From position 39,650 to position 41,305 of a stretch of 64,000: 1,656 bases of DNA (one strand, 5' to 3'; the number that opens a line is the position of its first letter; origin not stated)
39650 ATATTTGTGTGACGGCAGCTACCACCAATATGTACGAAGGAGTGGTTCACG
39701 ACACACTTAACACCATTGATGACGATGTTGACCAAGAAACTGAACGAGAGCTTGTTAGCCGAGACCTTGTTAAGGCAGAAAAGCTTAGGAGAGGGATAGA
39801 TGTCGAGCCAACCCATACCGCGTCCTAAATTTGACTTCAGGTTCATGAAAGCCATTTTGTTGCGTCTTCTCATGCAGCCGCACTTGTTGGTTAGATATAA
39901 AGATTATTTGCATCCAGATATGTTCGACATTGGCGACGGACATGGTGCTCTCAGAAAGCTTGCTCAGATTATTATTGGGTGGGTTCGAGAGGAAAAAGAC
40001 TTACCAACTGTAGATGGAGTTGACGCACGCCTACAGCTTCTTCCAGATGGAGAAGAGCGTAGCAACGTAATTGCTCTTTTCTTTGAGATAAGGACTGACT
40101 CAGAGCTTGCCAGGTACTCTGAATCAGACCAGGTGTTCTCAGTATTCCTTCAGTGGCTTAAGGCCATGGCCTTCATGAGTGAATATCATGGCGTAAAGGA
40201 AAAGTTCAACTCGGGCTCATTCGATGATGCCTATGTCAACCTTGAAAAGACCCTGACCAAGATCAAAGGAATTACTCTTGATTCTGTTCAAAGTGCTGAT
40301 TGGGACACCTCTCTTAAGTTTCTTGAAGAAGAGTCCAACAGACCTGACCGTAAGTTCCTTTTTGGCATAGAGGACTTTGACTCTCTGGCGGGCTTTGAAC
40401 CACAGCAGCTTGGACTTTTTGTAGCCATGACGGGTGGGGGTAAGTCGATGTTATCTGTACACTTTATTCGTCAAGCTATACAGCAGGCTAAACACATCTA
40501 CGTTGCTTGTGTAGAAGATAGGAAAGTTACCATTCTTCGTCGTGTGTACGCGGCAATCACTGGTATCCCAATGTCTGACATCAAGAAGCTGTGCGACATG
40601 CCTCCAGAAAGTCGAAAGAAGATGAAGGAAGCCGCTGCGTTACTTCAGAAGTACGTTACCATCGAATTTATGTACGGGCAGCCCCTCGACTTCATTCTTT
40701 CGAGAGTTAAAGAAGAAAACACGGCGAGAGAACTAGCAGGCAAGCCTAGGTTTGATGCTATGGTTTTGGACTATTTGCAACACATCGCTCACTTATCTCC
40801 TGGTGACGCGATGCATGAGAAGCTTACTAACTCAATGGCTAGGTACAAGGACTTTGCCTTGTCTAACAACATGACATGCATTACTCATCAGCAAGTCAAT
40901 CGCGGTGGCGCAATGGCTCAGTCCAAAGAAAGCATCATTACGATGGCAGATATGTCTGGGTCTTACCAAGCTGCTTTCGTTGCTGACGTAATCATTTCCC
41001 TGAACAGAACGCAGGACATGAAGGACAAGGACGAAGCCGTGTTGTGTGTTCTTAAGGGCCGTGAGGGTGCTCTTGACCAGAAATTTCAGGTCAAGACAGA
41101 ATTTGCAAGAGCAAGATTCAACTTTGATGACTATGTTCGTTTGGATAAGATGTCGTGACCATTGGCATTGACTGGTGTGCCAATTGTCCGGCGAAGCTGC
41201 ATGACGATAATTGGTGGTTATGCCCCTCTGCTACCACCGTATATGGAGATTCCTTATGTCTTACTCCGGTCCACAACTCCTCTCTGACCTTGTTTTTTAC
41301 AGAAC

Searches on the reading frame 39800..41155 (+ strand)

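Call 78: search_protein_families(library=phrogs, proteins=[window:39800-41155:+], max_evalue=0.001)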
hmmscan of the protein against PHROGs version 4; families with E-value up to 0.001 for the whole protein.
window:39800-41155:+ (452 aa): 3 families
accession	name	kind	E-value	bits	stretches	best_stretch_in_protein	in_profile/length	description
phrog_19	-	DNA, RNA and nucleotide metabolism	3.1e-39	136.4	1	9-440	157-578/621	DnaB-like replicative helicase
phrog_243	-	DNA, RNA and nucleotide metabolism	1.6e-17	64.3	1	173-440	6-263/273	DnaB-like replicative helicase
phrog_239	-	DNA, RNA and nucleotide metabolism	2.9e-16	60.6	1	187-425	342-579/801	DNA primase/helicase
